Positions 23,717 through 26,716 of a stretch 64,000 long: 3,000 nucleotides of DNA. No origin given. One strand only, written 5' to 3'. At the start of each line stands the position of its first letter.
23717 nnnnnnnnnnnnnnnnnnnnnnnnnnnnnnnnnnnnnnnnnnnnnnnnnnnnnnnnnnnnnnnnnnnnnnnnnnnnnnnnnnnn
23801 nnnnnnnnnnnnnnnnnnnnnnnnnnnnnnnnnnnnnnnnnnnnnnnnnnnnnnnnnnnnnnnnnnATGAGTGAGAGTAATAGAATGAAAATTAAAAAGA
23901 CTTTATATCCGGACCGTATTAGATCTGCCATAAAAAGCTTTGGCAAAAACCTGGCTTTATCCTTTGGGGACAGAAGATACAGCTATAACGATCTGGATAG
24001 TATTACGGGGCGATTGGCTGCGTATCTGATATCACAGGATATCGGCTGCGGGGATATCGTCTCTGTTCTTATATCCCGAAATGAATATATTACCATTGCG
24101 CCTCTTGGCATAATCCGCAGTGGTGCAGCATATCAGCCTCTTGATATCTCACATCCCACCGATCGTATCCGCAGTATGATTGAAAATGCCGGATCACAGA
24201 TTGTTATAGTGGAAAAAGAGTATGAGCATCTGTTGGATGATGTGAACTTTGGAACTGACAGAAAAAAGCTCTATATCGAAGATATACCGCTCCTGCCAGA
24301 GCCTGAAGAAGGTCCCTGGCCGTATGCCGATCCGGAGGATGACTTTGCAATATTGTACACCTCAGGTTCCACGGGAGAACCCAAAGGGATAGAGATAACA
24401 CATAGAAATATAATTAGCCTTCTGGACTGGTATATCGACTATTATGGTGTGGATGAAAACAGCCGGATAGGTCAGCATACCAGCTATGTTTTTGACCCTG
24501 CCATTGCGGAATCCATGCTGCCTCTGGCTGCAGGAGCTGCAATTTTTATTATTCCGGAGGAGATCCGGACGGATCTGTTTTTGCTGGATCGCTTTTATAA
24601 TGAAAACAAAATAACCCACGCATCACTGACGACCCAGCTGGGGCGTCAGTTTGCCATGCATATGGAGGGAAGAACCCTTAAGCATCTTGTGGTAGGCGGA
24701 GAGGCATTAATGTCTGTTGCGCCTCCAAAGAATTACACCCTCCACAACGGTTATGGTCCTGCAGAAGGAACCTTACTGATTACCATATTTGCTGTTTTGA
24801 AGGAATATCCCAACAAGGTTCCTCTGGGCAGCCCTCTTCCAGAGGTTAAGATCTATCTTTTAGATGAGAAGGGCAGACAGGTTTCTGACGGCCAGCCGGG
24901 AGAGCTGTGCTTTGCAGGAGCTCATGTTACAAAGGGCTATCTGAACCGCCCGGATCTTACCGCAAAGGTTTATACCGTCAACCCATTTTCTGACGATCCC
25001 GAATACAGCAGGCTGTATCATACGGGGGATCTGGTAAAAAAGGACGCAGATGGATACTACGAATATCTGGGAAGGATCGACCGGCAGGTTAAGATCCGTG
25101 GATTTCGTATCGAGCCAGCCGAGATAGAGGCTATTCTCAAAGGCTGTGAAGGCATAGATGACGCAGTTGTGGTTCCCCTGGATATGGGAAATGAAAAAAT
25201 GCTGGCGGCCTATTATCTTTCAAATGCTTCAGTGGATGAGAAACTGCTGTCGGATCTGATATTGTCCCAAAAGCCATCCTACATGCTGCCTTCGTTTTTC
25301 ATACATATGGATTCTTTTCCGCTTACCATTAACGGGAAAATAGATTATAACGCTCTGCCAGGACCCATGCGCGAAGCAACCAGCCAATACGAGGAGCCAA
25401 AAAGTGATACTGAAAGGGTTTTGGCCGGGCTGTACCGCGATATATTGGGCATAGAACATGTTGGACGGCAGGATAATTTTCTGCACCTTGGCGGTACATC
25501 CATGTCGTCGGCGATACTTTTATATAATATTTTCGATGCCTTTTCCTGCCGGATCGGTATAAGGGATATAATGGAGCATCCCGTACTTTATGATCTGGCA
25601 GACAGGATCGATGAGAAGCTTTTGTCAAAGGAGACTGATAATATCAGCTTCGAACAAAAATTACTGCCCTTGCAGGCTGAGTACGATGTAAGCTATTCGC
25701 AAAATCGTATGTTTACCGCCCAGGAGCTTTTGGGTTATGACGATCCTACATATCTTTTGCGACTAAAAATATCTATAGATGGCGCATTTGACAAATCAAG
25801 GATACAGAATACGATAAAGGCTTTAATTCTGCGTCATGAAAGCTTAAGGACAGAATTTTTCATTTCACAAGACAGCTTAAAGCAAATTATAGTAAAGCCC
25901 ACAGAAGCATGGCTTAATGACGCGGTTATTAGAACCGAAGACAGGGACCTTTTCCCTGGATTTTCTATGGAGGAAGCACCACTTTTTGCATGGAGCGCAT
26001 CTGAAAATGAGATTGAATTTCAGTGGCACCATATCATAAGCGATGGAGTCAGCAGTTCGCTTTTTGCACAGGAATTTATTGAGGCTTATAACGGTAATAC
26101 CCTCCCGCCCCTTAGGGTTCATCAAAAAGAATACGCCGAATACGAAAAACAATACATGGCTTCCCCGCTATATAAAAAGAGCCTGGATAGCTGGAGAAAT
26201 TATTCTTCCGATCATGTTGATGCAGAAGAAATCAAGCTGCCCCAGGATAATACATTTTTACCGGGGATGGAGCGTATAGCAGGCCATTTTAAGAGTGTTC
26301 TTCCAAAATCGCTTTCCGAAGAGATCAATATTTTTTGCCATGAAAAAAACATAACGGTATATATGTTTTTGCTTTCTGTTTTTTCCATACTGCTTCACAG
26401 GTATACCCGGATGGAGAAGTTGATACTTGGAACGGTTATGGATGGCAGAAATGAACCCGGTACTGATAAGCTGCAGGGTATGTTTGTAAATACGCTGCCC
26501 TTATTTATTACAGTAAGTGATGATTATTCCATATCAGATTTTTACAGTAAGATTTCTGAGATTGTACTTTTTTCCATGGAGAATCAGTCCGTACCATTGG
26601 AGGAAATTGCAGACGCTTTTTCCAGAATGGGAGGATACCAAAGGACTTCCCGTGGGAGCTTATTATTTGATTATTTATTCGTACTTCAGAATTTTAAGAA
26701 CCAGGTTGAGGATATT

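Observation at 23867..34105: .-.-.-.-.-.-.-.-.-TE synthetase predicting an L-D-L tripeptide with specificity codes I cannot assign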

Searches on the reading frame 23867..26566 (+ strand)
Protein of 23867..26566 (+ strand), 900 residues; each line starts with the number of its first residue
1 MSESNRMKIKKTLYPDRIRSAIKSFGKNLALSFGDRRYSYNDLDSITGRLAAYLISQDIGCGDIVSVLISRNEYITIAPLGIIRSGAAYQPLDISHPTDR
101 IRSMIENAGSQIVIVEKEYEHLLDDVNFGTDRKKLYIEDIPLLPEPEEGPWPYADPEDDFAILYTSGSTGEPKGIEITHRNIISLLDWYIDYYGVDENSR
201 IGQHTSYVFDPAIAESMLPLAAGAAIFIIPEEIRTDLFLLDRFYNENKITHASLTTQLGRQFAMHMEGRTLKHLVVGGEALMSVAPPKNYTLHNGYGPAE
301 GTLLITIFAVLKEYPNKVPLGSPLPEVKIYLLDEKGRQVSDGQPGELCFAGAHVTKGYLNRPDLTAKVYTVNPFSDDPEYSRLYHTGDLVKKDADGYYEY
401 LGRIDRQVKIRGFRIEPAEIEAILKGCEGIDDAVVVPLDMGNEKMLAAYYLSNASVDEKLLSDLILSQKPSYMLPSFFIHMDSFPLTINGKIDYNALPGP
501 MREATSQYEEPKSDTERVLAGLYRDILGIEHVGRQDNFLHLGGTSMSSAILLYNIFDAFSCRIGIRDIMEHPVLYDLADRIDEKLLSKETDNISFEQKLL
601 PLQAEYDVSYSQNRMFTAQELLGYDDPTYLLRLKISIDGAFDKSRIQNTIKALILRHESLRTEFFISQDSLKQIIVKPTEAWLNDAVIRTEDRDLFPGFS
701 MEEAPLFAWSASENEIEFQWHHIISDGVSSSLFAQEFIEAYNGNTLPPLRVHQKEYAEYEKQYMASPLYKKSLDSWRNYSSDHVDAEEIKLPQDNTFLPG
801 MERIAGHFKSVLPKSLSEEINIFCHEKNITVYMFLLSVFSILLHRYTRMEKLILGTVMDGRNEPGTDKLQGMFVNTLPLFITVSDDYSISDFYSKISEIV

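Call 80: find_related_loci(query=A1, collection=metagenome_contigs, flank=10000)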
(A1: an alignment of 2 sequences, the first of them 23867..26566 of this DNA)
Query A1 (900 aa) in metagenome_contigs; peptide patterns used: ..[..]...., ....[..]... (x = any residue, [..] = any of these).
266 stretches matched a pattern; 2 encode a relative of the query (tblastn E <= 1e-3); 2 distinct loci.
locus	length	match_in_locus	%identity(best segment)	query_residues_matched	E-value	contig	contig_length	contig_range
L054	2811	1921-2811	71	1-299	4e-142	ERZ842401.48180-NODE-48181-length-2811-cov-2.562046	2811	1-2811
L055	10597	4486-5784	26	80-509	7e-21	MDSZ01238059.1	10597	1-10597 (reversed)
